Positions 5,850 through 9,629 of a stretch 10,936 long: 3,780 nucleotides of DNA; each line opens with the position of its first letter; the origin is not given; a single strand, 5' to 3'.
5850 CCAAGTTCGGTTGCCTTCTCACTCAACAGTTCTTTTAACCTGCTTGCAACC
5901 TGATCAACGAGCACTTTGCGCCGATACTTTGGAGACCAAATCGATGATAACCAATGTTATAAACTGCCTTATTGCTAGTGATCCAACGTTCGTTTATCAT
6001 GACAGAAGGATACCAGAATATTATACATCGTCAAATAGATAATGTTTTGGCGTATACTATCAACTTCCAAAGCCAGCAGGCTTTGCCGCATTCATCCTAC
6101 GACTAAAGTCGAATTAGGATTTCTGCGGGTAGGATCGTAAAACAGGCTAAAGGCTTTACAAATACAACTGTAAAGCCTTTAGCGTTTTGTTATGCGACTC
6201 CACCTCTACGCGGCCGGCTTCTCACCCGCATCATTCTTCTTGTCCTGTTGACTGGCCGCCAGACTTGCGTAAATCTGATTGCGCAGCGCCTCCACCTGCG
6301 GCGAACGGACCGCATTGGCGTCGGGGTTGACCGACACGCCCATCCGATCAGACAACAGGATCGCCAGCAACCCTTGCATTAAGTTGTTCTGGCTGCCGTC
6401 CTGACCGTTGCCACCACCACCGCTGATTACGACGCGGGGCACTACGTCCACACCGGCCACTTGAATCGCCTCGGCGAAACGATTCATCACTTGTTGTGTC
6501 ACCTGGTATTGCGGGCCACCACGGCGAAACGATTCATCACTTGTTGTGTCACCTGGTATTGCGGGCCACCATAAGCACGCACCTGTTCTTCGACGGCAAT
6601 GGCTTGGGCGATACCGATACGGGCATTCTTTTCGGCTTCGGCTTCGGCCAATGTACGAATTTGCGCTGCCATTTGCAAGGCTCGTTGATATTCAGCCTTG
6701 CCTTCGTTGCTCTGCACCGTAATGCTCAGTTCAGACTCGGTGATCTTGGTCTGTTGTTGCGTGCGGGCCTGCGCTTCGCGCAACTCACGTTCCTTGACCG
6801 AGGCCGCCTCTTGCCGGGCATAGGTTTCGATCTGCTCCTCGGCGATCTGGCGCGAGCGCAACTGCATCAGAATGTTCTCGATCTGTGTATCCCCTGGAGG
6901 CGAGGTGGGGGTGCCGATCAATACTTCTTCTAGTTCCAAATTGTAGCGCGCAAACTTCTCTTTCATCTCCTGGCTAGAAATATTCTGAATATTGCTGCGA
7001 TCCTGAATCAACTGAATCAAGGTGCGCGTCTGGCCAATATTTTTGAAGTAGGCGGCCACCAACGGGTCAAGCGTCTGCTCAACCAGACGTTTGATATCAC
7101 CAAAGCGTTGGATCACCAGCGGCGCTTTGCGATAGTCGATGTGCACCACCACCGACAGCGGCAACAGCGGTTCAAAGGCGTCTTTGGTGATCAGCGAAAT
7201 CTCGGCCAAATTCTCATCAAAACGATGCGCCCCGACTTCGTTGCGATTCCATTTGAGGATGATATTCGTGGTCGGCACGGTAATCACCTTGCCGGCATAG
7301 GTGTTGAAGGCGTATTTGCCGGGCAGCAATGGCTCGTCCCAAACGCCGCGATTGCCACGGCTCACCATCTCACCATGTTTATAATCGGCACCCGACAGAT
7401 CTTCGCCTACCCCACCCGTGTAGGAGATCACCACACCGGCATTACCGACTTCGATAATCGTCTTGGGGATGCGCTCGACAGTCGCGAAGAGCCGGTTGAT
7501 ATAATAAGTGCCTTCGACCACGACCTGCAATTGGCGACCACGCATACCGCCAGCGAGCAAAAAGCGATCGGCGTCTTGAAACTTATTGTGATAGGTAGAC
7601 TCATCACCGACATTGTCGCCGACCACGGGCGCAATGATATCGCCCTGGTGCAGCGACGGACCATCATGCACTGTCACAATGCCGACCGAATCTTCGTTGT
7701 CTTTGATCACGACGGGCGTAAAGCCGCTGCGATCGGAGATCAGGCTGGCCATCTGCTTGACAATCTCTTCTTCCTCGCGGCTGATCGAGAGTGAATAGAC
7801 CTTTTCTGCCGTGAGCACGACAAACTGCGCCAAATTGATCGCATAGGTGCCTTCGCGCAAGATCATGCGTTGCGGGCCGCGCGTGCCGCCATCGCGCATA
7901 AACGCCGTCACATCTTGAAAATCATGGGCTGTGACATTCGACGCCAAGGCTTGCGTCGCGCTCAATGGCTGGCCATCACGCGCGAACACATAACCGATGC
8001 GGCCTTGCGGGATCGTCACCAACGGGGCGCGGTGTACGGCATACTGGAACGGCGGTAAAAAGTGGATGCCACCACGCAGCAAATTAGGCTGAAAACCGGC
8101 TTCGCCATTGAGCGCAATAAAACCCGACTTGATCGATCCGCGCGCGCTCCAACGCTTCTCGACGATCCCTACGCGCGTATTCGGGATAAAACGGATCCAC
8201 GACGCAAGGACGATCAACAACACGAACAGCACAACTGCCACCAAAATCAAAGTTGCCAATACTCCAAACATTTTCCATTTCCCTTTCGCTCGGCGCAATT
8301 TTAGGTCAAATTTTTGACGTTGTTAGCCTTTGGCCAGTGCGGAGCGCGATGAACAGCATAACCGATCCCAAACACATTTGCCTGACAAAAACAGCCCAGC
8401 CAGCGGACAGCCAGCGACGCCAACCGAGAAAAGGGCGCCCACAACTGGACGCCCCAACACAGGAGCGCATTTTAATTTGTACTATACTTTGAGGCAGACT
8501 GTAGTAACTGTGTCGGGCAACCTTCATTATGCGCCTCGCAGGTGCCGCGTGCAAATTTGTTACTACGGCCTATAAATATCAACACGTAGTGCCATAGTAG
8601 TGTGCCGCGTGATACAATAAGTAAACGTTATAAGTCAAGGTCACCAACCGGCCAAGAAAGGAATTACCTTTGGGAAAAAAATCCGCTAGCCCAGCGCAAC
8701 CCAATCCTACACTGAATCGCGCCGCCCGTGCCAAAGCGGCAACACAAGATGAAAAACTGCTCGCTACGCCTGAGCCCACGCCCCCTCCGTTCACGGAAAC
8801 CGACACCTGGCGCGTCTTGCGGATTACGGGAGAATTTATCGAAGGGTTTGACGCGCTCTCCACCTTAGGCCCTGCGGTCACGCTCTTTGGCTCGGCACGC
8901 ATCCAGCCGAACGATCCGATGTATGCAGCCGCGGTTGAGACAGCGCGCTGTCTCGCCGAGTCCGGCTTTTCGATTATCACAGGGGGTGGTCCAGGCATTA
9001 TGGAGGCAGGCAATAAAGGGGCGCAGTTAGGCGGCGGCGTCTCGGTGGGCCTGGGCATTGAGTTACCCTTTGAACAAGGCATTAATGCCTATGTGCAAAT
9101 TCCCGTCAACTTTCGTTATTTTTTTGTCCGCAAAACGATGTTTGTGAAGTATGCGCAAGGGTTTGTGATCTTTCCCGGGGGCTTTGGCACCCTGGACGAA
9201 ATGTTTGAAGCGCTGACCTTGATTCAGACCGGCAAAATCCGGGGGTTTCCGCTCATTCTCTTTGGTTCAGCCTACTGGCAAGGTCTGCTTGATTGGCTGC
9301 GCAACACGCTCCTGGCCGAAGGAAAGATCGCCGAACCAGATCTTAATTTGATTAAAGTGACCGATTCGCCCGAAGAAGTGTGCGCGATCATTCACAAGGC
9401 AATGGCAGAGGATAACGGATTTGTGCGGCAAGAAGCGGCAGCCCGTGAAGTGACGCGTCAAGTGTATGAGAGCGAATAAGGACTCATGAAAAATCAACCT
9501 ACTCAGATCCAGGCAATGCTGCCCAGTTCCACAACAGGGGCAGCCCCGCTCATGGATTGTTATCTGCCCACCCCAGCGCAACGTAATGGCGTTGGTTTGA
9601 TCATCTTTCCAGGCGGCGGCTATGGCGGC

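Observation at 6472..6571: Perfect 50-bp tandem duplication splits a roughly 680-aa flotillin gene into two ORFs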

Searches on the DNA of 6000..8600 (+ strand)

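Call 8: search_dna_similar(query=window:6000-8600:+, collection=ecoli_genomes, mode=near, max_rows=10)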
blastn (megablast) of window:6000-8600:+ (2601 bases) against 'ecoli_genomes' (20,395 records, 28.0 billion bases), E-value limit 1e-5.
No match.
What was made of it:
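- Tried and rejected: E. coli genomes: no match (call 8).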

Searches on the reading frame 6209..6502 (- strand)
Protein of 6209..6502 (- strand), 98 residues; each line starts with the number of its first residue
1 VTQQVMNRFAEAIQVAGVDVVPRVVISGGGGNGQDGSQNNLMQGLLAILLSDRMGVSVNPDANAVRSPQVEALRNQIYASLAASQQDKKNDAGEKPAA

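Call 43: search_protein_families(library=pfam, proteins=[L082:3076-3525:+, L082:3-521:-], max_evalue=0.01)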
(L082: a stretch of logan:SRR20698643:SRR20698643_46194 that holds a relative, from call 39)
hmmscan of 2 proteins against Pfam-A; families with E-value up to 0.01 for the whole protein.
L082:3076-3525:+ (150 aa): 0 families

L082:3-521:- (173 aa): 2 families
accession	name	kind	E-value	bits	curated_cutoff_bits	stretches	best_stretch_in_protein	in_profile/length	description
PF18306.6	LDcluster4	-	5.1e-12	46.1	26.3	1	70-173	4-105/151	SLOG cluster4 family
PF03641.19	Lysine_decarbox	-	2.5e-10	41.1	27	1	111-173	1-64/131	Possible lysine decarboxylase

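Call 57: find_homologous_proteins(query=window:6209-6502:-, max_evalue=1e-8)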
Query seq(98 aa) (98 aa): 6 proteins with E <= 1e-8 among 7 candidates.
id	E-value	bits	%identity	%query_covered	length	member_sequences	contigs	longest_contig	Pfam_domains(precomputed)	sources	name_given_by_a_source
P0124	2.3e-25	106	70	79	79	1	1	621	-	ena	-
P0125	7.7e-21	92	58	98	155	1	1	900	-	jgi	jgi:hypothetical protein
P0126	2.3e-20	90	88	58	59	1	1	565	-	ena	-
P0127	6.2e-19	86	56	87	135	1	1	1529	-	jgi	jgi:hypothetical protein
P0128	1.5e-15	75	54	83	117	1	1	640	-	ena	-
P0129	4.0e-9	54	47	78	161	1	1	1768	-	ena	-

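Call 63: find_encoding_contigs(protein=P0129, flank=3000, max_places=3)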
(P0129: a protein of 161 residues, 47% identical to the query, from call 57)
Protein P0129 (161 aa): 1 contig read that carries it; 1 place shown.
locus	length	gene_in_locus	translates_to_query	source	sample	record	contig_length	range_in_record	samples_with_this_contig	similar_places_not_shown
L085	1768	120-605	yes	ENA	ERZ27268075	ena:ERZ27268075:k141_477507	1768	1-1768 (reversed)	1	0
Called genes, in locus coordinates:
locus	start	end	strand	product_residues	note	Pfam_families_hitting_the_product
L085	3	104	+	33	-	?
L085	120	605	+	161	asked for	-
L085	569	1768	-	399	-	?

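Call 64: find_encoding_contigs(protein=P0124, flank=3000, max_places=3)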
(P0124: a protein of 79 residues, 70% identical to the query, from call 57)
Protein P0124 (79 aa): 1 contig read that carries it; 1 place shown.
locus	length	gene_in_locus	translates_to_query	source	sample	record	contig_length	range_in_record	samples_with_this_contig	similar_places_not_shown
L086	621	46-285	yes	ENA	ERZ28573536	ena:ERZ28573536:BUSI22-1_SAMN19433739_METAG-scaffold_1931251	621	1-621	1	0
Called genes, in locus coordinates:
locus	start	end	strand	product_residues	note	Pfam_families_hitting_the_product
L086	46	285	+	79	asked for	-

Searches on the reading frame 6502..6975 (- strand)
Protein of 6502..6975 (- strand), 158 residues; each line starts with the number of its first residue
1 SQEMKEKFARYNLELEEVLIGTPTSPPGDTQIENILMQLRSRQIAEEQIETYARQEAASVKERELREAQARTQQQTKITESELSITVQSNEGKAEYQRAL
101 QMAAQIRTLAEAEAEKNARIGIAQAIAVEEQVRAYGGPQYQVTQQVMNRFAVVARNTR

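Call 68: find_homologous_proteins(query=window:6502-6975:-, max_evalue=1e-20)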
Query seq(158 aa) (158 aa): 458 proteins with E <= 1e-20 among 678 candidates; the best 120 are listed.
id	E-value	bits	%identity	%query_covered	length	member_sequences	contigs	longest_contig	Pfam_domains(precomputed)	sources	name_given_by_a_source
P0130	4.6e-70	252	89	94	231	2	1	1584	-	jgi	jgi:hypothetical protein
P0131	3.9e-68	246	85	96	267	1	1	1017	-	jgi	jgi:hypothetical protein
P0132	6.8e-68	245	85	94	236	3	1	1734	-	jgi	jgi:hypothetical protein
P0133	9.6e-66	238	83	94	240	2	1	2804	-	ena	-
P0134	5.5e-65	235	84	94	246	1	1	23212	PF01145.32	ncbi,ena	-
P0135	1.7e-64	234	79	96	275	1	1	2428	PF01145.32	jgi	-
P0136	1.9e-64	234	78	100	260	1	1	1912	-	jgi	jgi:hypothetical protein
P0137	2.2e-64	233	80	96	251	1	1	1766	-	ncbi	-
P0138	2.9e-64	233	79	96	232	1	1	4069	-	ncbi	ncbi:MAG: flotillin family protein, partial [Chloroflexota bacterium]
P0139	3.1e-64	233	77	98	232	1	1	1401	-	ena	-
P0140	3.2e-64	233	82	94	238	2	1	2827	-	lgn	-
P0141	3.4e-64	233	79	96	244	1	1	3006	-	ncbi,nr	ncbi:MAG TPA: hypothetical protein VKP08_00150, partial [Anaerolineales bacterium]|nr:hypothetical p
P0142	3.9e-64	233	80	94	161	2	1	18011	-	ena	-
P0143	8.2e-64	232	78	96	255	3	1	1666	-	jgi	jgi:uncharacterized membrane protein YqiK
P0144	1.7e-63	231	79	96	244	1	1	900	-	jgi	jgi:uncharacterized membrane protein YqiK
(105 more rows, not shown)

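Call 70: find_encoding_contigs(protein=P0134, flank=3000, max_places=3)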
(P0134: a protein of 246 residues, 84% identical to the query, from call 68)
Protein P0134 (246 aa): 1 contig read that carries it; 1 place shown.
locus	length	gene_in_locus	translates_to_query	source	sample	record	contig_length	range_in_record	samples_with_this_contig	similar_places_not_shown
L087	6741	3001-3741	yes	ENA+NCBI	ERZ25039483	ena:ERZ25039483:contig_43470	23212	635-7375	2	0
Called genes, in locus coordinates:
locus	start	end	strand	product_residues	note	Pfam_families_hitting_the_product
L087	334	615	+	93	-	PF00171:Aldedh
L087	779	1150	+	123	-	PF00171:Aldedh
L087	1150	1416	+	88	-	PF00171:Aldedh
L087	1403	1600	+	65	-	PF00171:Aldedh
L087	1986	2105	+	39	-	-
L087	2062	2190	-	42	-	-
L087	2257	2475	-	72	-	-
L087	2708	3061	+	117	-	-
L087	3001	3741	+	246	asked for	PF01145:Band_7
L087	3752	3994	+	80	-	-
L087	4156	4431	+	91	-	PF00155:Aminotran_1_2 (weak)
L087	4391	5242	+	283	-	PF00155:Aminotran_1_2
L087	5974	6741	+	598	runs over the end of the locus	PF00270:DEAD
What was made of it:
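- This contrasts with an error-ridden contig such as L087 (call 70).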

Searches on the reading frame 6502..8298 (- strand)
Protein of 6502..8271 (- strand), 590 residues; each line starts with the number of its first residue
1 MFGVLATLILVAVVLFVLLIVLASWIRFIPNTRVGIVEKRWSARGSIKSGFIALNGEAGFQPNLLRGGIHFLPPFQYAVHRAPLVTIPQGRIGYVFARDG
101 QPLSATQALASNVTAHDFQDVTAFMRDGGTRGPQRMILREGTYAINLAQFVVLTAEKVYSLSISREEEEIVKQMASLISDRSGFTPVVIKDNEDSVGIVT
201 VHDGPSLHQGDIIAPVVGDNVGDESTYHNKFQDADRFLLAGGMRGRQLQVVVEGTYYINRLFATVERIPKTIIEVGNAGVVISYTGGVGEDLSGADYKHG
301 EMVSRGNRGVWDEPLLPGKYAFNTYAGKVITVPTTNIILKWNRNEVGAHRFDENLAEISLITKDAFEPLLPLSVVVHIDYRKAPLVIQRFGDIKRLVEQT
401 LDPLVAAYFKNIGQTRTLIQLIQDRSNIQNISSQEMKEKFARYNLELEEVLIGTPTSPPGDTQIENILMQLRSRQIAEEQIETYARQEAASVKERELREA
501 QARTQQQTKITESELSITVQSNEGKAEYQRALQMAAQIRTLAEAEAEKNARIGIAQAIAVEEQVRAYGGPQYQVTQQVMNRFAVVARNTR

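Call 16: list_cluster_members(proteins=[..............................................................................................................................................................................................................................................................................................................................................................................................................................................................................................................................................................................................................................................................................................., window:6502-8271:-, window:6502-8298:-, window:6209-6502:-, window:6209-6487:-, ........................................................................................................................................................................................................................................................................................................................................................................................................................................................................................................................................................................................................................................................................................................, P0001])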
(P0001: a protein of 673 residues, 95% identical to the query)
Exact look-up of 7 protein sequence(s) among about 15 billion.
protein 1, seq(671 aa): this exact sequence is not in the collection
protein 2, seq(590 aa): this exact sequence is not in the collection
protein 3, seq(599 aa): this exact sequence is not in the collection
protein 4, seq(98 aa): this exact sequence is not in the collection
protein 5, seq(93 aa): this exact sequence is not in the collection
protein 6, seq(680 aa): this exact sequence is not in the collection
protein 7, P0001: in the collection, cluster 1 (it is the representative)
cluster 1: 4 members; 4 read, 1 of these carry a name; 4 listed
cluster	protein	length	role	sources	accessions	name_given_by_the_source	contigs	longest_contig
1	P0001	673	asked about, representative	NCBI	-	-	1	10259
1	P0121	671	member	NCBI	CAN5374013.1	SPFH domain-containing protein [soil metagenome]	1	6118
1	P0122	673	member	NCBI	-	-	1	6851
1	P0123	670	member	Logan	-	-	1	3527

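Call 39: find_encoding_contigs(protein=P0123, flank=10000, max_places=10)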
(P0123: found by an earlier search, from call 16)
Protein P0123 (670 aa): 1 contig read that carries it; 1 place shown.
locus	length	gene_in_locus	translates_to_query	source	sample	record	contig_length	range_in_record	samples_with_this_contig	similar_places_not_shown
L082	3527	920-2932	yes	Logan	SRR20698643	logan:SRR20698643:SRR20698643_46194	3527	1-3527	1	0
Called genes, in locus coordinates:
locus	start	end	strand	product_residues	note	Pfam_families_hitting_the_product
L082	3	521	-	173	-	?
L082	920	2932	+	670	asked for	PF01145:Band_7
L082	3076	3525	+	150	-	?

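Call 40: find_encoding_contigs(protein=P0121, flank=10000, max_places=10)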
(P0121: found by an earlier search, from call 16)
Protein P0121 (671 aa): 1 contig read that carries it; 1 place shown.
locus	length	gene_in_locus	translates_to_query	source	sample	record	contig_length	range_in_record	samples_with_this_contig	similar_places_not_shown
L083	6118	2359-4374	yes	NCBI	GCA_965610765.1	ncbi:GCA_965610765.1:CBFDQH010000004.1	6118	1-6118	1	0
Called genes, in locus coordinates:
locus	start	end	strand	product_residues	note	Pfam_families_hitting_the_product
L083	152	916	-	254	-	PF00135:COesterase (weak), PF20434:BD-FAE, PF07859:Abhydrolase_3, PF00326:Peptidase_S9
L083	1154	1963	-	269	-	PF18306:LDcluster4, PF03641:Lysine_decarbox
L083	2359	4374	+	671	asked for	PF01145:Band_7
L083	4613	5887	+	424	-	PF13416:SBP_bac_8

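Call 43: search_protein_families(library=pfam, proteins=[L082:3076-3525:+, L082:3-521:-], max_evalue=0.01)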
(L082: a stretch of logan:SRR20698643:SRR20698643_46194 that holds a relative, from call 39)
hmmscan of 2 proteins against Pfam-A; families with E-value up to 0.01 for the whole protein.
L082:3076-3525:+ (150 aa): 0 families

L082:3-521:- (173 aa): 2 families
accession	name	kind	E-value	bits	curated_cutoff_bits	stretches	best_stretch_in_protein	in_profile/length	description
PF18306.6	LDcluster4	-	5.1e-12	46.1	26.3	1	70-173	4-105/151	SLOG cluster4 family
PF03641.19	Lysine_decarbox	-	2.5e-10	41.1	27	1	111-173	1-64/131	Possible lysine decarboxylase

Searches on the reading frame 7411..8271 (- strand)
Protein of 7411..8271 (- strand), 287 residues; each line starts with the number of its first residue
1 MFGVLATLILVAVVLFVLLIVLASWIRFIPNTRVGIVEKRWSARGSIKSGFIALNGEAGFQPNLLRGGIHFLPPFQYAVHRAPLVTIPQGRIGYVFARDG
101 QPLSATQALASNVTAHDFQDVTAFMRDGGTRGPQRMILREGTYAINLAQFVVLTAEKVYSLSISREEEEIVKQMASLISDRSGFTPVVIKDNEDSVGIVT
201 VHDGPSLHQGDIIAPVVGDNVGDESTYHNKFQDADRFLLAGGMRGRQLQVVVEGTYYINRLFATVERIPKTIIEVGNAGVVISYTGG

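Call 48: search_protein_families(library=pfam, proteins=[window:7411-8271:-], max_evalue=10)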
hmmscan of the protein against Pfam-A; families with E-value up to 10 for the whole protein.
seq(287 aa): 0 families
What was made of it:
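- Tried and rejected: No Pfam Flot domain in the tail (call 48).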

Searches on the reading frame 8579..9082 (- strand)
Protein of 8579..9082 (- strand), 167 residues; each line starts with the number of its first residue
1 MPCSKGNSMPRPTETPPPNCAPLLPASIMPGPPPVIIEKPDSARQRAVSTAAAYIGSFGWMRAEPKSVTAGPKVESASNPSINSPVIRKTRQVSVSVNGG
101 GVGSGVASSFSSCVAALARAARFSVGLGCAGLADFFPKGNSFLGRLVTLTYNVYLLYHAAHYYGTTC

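Call 7: search_protein_families(library=pfam, proteins=[window:8579-9082:-])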
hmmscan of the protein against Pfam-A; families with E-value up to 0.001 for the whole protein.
window:8579-9082:- (167 aa): 0 families

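Call 12: find_encoding_contigs(protein=window:8579-9082:-, flank=10000, max_places=6)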
Protein window:8579-9082:- (167 aa): no gene with exactly this product is on record in the collection.

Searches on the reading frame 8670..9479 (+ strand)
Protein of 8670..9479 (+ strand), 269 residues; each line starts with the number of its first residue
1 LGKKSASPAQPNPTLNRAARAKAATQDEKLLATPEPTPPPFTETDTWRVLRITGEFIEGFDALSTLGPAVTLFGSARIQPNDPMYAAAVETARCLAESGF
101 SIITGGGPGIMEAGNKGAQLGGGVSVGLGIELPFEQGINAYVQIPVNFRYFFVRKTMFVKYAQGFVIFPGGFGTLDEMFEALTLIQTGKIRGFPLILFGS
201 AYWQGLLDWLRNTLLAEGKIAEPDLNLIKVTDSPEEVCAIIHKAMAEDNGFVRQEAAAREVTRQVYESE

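Call 52: find_encoding_contigs(protein=window:8670-9479:+, flank=6000, max_places=10)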
Protein window:8670-9479:+ (269 aa): 1 contig read that carries it; 1 place shown.
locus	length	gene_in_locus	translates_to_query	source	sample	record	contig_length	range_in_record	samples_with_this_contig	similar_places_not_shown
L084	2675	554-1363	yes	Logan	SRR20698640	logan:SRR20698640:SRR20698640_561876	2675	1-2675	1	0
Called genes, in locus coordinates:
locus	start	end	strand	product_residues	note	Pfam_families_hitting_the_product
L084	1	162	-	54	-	?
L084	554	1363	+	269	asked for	PF18306:LDcluster4, PF03641:Lysine_decarbox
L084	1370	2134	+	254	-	PF00135:COesterase (weak), PF20434:BD-FAE, PF07859:Abhydrolase_3, PF00326:Peptidase_S9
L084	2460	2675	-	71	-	?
